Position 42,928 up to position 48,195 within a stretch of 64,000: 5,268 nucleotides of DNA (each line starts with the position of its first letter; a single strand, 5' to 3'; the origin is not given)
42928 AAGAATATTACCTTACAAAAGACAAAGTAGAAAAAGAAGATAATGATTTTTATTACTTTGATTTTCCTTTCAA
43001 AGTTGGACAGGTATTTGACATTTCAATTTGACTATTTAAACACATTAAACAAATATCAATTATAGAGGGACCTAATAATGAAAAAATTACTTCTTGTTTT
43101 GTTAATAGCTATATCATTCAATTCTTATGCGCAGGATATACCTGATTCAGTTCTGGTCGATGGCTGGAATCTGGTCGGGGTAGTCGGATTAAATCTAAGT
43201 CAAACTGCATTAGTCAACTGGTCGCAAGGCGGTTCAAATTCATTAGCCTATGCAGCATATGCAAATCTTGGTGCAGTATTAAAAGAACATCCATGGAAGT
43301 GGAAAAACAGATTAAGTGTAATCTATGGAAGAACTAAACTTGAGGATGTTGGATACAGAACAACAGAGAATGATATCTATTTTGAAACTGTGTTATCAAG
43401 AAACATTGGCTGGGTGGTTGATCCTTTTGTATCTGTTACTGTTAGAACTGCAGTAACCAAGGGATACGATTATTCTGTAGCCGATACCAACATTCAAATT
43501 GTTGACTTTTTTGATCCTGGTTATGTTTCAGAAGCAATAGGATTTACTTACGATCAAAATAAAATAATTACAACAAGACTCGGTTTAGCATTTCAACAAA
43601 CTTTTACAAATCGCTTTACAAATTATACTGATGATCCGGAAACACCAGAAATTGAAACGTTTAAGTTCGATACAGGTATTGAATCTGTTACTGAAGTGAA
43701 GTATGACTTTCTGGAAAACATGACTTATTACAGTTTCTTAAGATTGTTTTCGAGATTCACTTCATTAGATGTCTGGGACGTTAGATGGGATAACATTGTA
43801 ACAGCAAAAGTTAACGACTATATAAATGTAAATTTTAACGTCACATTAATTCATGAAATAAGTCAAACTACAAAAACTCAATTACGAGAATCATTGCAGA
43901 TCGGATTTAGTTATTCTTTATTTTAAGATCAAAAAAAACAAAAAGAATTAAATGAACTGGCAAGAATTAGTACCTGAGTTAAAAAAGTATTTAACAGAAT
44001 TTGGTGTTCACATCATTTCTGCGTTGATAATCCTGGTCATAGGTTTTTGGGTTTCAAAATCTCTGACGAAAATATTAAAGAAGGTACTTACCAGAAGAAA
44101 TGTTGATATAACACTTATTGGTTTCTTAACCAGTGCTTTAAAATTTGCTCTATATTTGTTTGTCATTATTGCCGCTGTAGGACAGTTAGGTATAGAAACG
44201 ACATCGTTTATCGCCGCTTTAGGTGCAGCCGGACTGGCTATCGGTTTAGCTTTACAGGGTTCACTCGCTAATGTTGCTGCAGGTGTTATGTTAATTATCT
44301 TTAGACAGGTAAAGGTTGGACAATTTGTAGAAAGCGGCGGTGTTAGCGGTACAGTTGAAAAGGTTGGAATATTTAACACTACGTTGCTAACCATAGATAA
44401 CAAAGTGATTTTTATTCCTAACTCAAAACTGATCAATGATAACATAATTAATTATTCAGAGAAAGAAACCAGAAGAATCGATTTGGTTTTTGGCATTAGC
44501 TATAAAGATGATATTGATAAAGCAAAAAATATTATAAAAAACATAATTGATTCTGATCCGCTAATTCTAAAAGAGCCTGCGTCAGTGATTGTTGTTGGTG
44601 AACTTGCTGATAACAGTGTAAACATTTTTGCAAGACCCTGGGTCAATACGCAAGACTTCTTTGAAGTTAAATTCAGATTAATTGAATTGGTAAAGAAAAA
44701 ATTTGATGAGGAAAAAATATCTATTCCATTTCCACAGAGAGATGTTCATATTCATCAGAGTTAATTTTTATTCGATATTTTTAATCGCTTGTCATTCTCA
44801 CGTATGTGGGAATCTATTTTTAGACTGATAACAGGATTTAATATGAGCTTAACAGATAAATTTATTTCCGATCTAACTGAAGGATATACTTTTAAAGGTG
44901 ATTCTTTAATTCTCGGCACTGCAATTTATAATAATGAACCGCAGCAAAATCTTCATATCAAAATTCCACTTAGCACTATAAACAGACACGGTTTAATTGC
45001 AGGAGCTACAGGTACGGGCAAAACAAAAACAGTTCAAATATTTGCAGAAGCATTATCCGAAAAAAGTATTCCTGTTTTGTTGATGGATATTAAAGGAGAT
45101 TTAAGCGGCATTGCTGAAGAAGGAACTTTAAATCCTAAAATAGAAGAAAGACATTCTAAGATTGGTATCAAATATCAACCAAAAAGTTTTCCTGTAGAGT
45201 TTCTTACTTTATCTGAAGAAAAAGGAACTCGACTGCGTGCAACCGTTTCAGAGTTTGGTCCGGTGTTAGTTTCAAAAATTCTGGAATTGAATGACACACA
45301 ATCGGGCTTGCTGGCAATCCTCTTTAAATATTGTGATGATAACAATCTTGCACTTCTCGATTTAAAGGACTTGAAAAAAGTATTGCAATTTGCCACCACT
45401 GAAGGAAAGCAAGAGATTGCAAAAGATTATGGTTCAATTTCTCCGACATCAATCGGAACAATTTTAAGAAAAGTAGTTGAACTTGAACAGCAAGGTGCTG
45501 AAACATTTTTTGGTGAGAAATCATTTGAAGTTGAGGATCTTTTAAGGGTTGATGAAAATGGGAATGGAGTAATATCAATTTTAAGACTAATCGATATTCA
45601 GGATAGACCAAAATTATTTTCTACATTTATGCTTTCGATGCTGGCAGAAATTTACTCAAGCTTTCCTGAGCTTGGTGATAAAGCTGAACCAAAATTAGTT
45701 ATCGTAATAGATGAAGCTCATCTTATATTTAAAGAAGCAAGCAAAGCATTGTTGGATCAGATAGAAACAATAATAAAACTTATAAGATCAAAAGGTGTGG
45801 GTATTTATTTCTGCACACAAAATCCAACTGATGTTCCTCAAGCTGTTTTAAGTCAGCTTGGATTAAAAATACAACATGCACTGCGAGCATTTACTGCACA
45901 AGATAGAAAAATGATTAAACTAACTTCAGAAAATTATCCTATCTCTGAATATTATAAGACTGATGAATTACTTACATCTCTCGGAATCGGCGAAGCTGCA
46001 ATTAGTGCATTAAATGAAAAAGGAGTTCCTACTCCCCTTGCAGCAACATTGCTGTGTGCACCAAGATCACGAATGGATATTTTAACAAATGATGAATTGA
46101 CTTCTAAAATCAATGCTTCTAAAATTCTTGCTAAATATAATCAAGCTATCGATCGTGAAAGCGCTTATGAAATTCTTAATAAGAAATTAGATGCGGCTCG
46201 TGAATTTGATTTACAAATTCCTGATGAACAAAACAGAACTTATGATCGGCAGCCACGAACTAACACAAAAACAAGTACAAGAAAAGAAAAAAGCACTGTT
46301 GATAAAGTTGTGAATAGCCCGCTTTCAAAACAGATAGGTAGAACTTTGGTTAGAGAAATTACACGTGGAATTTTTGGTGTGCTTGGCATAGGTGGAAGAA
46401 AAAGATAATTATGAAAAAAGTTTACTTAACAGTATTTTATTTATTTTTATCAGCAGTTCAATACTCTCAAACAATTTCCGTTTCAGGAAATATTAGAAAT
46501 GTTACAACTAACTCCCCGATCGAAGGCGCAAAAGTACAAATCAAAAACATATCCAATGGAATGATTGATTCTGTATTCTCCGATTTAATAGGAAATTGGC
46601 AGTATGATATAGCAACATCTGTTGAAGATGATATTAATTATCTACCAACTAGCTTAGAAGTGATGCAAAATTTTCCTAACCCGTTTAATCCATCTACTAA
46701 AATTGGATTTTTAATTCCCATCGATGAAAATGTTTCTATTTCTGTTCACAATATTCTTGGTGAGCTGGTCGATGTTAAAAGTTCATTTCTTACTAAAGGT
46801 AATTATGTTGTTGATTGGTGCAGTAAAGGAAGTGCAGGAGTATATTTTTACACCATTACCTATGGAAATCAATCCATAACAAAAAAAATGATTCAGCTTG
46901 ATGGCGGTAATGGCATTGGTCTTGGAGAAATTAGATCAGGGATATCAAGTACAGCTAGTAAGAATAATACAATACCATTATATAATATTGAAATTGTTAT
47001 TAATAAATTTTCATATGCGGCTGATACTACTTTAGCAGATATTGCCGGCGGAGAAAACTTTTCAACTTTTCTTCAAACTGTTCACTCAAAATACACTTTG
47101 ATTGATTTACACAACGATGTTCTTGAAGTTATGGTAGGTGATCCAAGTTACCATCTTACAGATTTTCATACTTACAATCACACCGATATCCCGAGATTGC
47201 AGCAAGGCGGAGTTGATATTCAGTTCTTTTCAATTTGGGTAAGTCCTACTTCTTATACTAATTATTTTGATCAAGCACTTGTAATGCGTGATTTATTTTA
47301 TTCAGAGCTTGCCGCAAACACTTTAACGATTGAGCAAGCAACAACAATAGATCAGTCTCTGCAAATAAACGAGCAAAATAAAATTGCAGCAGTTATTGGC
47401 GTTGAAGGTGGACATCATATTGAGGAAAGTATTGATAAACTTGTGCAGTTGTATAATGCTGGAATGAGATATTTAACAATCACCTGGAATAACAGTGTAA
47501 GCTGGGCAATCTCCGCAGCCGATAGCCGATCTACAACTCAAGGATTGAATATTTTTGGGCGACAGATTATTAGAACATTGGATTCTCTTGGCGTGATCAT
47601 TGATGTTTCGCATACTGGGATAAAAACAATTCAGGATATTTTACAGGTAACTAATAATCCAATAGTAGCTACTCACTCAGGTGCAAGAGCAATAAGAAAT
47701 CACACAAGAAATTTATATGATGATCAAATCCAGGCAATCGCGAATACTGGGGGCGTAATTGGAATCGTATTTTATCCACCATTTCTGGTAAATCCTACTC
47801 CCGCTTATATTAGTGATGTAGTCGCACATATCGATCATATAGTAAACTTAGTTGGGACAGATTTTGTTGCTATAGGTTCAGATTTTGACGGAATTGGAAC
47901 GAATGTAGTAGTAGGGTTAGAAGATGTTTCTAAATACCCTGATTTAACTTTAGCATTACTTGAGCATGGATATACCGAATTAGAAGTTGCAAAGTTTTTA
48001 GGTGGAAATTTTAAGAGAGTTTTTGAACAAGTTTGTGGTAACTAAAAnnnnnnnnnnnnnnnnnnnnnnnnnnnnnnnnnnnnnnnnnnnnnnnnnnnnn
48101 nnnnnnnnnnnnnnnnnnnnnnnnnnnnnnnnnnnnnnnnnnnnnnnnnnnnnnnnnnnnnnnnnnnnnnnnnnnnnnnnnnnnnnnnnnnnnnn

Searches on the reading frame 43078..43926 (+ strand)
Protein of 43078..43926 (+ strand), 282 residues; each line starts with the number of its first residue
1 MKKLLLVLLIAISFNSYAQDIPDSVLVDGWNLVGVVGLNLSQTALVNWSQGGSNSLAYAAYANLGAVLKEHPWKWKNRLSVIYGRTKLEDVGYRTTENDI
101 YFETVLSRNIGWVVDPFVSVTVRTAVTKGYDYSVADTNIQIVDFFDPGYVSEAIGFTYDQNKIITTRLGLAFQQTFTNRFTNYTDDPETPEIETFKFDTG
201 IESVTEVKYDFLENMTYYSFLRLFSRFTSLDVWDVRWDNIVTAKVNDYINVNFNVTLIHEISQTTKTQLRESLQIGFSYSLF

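Call 4: search_protein_families(library=pfam, proteins=[window:43078-43926:+], max_evalue=0.1)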
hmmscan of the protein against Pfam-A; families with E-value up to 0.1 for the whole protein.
window:43078-43926:+ (282 aa): 1 family
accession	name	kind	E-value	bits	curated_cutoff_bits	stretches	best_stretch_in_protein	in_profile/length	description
PF11276.14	DUF3078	-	5.3e-19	68.9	25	1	40-130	1-92/92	Protein of unknown function (DUF3078)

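Call 5: search_protein_families(library=ncbifam, proteins=[window:43078-43926:+], max_evalue=0.1)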
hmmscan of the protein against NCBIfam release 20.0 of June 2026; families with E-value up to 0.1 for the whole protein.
window:43078-43926:+ (282 aa): 1 family
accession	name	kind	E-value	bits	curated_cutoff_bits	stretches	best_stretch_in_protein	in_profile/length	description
NF005227.0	PRK06724.1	equivalog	0.032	14.7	146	0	74-107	23-56/128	hypothetical protein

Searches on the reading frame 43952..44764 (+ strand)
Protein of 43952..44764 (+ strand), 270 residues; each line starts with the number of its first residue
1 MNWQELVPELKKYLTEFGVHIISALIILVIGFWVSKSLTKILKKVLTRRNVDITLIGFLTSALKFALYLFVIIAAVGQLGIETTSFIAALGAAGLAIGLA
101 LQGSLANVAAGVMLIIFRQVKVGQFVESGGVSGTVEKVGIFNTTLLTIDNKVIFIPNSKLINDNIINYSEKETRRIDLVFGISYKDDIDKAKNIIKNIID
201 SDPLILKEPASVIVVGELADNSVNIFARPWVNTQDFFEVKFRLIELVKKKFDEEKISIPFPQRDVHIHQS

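Call 46: search_protein_families(library=pfam, proteins=[window:43952-44764:+], max_evalue=0.001)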
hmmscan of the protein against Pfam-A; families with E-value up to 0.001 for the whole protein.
window:43952-44764:+ (270 aa): 4 families
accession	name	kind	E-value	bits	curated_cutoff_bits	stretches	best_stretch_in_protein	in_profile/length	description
PF00924.24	MS_channel_2nd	-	1.4e-19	70.4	20.2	1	104-169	2-67/68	Mechanosensitive ion channel, beta-domain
PF21082.3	MS_channel_3rd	-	3.1e-15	56.8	21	1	176-258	1-88/88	Mechanosensitive ion channel MscS, C-terminal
PF05552.17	MS_channel_1st_1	-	2.4e-09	37.3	22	1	14-54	10-50/50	Mechanosensitive ion channel, conserved TM helix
PF21088.3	MS_channel_1st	-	2.8e-07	30.8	23.1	1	63-102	3-42/42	Mechanosensitive ion channel, transmembrane helices 2/3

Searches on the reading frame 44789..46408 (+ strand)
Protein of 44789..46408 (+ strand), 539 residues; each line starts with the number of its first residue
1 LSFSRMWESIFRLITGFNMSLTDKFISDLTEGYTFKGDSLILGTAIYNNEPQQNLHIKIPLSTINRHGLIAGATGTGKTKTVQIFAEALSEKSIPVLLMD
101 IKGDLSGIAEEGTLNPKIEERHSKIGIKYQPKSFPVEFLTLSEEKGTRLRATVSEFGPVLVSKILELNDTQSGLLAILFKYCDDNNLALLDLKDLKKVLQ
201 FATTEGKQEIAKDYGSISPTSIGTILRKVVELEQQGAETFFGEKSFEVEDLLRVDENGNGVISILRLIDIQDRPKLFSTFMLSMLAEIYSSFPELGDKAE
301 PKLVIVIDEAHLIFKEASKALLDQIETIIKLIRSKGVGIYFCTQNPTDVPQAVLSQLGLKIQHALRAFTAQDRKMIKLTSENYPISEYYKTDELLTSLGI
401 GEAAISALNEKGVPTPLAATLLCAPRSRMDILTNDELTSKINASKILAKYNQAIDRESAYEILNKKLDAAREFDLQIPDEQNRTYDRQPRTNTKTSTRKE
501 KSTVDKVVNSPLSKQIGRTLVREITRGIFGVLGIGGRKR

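Call 46: search_protein_families(library=pfam, proteins=[window:44789-46408:+], max_evalue=0.001)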
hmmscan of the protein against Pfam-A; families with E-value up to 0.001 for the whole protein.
window:44789-46408:+ (539 aa): 7 families
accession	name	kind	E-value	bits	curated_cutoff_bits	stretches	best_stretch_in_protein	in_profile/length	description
PF05872.18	HerA_C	-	2.9e-177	590.7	22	1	50-539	6-502/502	Helicase HerA-like C-terminal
PF01935.23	DUF87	-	1.6e-09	38.6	23.2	1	53-264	10-198/220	Helicase HerA, central domain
PF13401.12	AAA_22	-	1.5e-06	29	27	0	66-103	6-43/130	AAA domain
PF04851.21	ResIII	-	8.7e-06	26.2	22.5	0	63-94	21-52/164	Type III restriction enzyme, res subunit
PF00004.35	AAA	-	3.8e-05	24.6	21.2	0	278-360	36-126/131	ATPase family associated with various cellular activities (AAA)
PF13191.12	AAA_16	-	5.2e-05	24.2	32.6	0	66-96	25-55/167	AAA ATPase domain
PF10412.15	TrwB_AAD_bind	-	0.00062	19.2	20.5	0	57-105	7-55/387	Type IV secretion-system coupling protein DNA-binding domain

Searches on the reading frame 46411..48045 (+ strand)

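Call 46: search_protein_families(library=pfam, proteins=[window:46411-48045:+], max_evalue=0.001)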
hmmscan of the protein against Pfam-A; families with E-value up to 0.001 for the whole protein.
window:46411-48045:+ (544 aa): 2 families
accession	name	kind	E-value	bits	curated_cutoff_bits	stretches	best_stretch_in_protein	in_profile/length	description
PF01244.27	Peptidase_M19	-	1.3e-99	333.9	26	1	224-540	2-319/319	Membrane dipeptidase (Peptidase family M19)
PF18962.6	Por_Secre_tail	-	8e-08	32.9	27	1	88-161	2-74/75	Secretion system C-terminal sorting domain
